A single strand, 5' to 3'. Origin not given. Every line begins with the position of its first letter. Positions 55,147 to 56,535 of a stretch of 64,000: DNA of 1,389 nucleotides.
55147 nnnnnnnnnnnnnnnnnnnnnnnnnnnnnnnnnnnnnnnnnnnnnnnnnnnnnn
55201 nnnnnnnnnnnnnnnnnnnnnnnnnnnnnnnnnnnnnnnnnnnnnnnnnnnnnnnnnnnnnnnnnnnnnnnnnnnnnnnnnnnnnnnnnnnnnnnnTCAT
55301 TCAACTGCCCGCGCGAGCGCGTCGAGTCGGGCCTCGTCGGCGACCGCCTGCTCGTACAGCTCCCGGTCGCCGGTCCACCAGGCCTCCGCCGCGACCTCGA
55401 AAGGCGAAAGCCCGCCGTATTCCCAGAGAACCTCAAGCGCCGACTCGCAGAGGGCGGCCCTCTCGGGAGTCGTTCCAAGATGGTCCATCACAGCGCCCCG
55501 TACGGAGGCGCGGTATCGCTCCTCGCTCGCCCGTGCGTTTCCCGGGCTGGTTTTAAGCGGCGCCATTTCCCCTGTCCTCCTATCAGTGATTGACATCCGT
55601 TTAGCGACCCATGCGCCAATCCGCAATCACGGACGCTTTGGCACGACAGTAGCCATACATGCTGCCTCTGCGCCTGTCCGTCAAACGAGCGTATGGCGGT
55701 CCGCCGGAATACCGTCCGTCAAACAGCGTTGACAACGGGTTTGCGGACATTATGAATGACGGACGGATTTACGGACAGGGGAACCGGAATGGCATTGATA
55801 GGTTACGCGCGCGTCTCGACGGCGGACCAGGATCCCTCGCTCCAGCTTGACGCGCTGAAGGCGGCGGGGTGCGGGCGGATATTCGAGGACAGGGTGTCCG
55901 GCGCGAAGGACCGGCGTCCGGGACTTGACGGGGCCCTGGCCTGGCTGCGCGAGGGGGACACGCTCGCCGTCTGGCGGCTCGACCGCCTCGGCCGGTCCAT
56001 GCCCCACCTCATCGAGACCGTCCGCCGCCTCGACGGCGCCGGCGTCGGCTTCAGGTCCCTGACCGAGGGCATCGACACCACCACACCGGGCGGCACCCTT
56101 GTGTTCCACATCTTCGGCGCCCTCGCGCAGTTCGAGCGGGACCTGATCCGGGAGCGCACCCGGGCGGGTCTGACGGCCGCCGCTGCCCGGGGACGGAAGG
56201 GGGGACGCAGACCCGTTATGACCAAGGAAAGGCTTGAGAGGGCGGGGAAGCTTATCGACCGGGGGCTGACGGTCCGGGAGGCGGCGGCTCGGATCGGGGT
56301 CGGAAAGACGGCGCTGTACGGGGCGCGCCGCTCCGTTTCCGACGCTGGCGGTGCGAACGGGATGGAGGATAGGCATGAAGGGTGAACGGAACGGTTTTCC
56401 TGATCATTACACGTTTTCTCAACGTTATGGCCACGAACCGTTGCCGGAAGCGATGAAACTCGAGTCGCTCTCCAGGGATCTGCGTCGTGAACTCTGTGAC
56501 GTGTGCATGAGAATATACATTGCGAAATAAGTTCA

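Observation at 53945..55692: Translationally coupled 89-aa/297-aa orphan gene pair abutting a res-like site, with a decayed second copy bounded by ~130-bp direct repeats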

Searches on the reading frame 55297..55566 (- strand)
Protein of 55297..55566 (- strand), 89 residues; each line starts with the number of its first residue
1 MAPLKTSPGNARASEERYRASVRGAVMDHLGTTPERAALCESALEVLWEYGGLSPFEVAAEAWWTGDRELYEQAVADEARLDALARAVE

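Call 3: search_protein_families(library=pfam, proteins=[window:55297-55566:-], max_evalue=1)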
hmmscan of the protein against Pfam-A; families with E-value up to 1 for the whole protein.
window:55297-55566:- (89 aa): 0 families

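Call 4: search_protein_families(library=ncbifam, proteins=[window:55297-55566:-], max_evalue=1)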
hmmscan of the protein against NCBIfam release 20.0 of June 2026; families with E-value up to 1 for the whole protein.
window:55297-55566:- (89 aa): 0 families

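Call 7: search_protein_families(library=padloc, proteins=[window:55297-55566:-], max_evalue=1)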
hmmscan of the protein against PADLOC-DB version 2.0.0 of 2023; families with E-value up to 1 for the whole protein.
window:55297-55566:- (89 aa): 0 families

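Call 8: search_protein_families(library=phrogs, proteins=[window:55297-55566:-], max_evalue=1)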
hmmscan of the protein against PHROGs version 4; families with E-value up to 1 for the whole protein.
window:55297-55566:- (89 aa): 0 families

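Call 47: find_homologous_proteins(query=A2, max_evalue=0.001)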
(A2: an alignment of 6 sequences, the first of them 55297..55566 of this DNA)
Query A2 (6 sequences) (89 aa, profile of the alignment): 36 proteins with E <= 0.001 among 8000 candidates.
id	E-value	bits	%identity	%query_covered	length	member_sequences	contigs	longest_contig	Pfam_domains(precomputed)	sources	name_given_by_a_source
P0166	2.0e-42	161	64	100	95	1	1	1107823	-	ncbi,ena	-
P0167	3.8e-42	160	61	99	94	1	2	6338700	-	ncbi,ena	-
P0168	3.5e-41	157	99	100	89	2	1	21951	-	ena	-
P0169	6.8e-40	153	69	96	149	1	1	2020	-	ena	-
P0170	1.9e-39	152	60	93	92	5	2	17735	-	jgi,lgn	-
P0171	1.9e-39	152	57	100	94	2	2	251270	-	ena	-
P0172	1.5e-38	149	68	91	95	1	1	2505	-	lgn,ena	-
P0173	5.0e-38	147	66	100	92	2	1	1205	-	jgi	-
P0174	1.0e-37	146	59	89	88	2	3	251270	-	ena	-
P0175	1.3e-37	146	68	83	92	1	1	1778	-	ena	-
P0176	1.3e-37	146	55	99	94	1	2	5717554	-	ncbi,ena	-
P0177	1.9e-37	145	72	96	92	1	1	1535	-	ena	-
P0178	8.0e-37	143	61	96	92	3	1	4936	-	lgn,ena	-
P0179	1.6e-36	142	57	76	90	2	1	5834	-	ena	-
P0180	1.8e-36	142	54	80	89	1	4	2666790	-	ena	-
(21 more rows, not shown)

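Call 48: find_encoding_contigs(protein=P0168, flank=10000, max_places=4)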
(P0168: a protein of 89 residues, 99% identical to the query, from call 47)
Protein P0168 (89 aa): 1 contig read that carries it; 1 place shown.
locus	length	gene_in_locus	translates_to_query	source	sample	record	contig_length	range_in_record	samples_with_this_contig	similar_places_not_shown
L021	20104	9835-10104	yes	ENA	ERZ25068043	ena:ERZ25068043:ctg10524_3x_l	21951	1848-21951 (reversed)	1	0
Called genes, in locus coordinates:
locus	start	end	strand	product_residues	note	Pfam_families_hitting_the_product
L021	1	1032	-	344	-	?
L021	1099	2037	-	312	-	PF25852:DUF6242_C (faint), PF15902:Sortilin-Vps10 (faint), PF02012:BNR (faint), PF14870:PSII_BNR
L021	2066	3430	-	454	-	PF07044:DUF1329, PF17131:TP_0789-like (faint)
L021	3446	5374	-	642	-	PF06980:DUF1302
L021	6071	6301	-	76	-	PF00300:His_Phos_1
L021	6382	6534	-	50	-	-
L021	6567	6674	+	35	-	-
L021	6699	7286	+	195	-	-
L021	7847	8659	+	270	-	PF13340:DUF4096, PF01609:DDE_Tnp_1, PF13586:DDE_Tnp_1_2 (weak)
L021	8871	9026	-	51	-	-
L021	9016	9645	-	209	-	PF00239:Resolvase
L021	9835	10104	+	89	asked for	-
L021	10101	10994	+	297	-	-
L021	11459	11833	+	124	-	-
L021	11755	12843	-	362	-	-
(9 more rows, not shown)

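Call 55: predict_structure(alignment_id=A5)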
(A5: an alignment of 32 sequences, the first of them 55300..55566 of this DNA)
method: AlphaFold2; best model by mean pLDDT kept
length: 89 residues; sequences in the alignment: 32
mean_pLDDT: 93.1   pTM: 0.76
mean pLDDT of the five models: 93.1, 92.7, 92.2, 91.5, 91.1
residues with pLDDT >= 90: 77; 70-90: 6; 50-70: 4; < 50: 2
segments of 3 or more residues with pLDDT < 50: none
pLDDT, mean of each block of 10 residues (from residue 1): 63 92 98 98 97 97 98 99 97
secondary structure, 60 per line:
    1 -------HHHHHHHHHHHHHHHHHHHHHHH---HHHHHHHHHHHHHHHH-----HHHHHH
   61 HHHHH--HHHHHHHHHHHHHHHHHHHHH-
elements in order: H8-30 H34-49 H55-65 H68-88

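Call 58: fold_search(model_id=the predicted structure, library=pdb)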
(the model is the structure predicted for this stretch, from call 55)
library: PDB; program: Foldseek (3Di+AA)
matches with E <= 10: 16; with E <= 0.001: 0
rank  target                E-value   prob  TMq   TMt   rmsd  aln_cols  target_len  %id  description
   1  1gqe                  2.3e+00  0.16  0.34  0.10  12.6       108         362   22  Polypeptide Chain Release Factor 2 (RF2) from Escherichia coli (released 2002-04-04)
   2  2yxh_B                2.5e+00  0.35  0.40  0.32   7.5        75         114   19  Crystal structure of mazG-related protein from Thermotoga maritima (released 2007-10-30)
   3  5czp_QY               3.5e+00  0.11  0.33  0.10  13.2       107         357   21  70S termination complex containing E. coli RF2 (released 2016-10-12)
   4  2yxh_A                3.7e+00  0.25  0.41  0.32   7.7        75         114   19  Crystal structure of mazG-related protein from Thermotoga maritima (released 2007-10-30)
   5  7jzm_A                4.7e+00  0.14  0.32  0.43  10.3        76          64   18  SARS-CoV-2 spike in complex with LCB3 (local refinement of the RBD and LCB3) (released 2020-09-23)
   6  5dy0_B                6.0e+00  0.04  0.26  0.14   8.4        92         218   16  Crystal of AmtR from Corynebacterium glutamicum in complex with DNA (released 2016-01-13)
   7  6j3y_Q                6.4e+00  0.10  0.34  0.24  10.4        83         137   22  Structure of C2S2-type PSII-FCPII supercomplex from diatom (released 2019-08-07)
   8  8tn1_A                7.2e+00  0.08  0.31  0.22   6.8        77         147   19  De novo designed protein binds poly ADP ribose polymerase inhibitors (PARPi) - apo (released 2024-04-24)
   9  8ynm_O                8.1e+00  0.06  0.27  0.16  11.9        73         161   20  Structure of the Caspase-8/cFLIP death effector domain assembly (released 2024-10-30)
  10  8gaq_A                8.6e+00  0.08  0.36  0.23  12.3        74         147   18  C5HR2_4r: Extendable repeat protein pentamer (released 2023-08-30)
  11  7udm_B                9.2e+00  0.05  0.32  0.12  13.4        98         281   20  Crystal structure of designed helical repeat protein RPB_PLP1_R6 in alternative conformation 1 (with peptide) (released 2023-03-22)
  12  3gwk_E                9.2e+00  0.04  0.27  0.25  15.3        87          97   20  Structure of the homodimeric WXG-100 family protein from Streptococcus agalactiae (released 2010-09-08)
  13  3o9o_B                9.2e+00  0.04  0.26  0.25  16.5        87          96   23  Crystal Structure of GBS1074, an Esat-6 homologue from Group B Streptococcus (released 2010-11-10)
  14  1yvw_A                9.7e+00  0.08  0.30  0.29   8.7        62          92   11  Crystal structure of Phosphoribosyl-ATP pyrophosphohydrolase from Bacillus cereus. NESGC target BcR13. (released 2005-03-01)
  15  9rgy_B                9.7e+00  0.07  0.37  0.35   8.8        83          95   28  X-ray crystal structure of a de novo designed single-chain antiparallel 3-helix coiled-coil bundle, sc-apCC3-CW-0NTT (released 2025-09-03)
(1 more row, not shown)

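Call 90: find_related_loci(query=A2, collection=metagenome_contigs, flank=6000)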
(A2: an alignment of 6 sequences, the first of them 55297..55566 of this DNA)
Query A2 (89 aa) in metagenome_contigs; peptide patterns used: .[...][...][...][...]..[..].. (x = any residue, [..] = any of these).
162 stretches matched a pattern, but none encodes a relative of the query by tblastn (E <= 1e-3).

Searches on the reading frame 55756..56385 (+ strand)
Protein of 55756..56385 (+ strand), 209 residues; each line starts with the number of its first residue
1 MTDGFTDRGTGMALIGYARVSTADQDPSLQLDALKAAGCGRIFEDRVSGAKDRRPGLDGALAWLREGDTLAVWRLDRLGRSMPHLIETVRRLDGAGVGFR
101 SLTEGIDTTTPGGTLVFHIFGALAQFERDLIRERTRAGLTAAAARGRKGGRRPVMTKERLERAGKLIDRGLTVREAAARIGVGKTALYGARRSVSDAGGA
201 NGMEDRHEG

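Call 3: search_protein_families(library=pfam, proteins=[window:55756-56385:+], max_evalue=1)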
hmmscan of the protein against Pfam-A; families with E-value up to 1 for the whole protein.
window:55756-56385:+ (209 aa): 5 families
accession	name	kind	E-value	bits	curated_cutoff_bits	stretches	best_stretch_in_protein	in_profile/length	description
PF00239.26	Resolvase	-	2.7e-46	157.7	23.3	1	15-147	2-144/145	Resolvase, N terminal domain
PF02796.21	HTH_7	-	0.0021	18.6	23.8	1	150-188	1-39/45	Helix-turn-helix domain of resolvase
PF13384.12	HTH_23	-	0.012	15.9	24.6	1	159-200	7-46/50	Homeodomain-like domain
PF01381.28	HTH_3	-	0.2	12.2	23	1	168-187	7-26/55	Helix-turn-helix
PF13551.12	HTH_29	-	0.27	11.8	28.1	1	163-199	4-41/64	Winged helix-turn helix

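Call 4: search_protein_families(library=ncbifam, proteins=[window:55756-56385:+], max_evalue=1)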
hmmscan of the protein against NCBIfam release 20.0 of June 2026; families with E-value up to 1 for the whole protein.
window:55756-56385:+ (209 aa): 6 families
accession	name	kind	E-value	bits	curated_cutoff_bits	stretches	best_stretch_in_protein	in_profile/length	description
NF041201.1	recomb_XisF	equivalog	3.3e-26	92.3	375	1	15-142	2-136/465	fdxN element excision recombinase XisF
NF047343.1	SCCmet_CcrB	equivalog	2.8e-09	36.2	900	1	43-154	49-163/542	cassette chromosome recombinase CcrB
NF047347.1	SCCmet_CcrC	equivalog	6.4e-09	34.8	900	1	69-147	76-154/558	cassette chromosome recombinase CcrC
NF009949.0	PRK13413.1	equivalog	3.3e-07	30.2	272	1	39-187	33-189/203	master DNA invertase Mpi family serine-type recombinase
NF047344.1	SCCmet_CcrA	equivalog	0.00012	21.3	700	1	41-147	38-147/442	cassette chromosome recombinase CcrA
NF033518.0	transpos_IS607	equivalog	0.013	15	110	1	13-90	55-142/187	IS607 family transposase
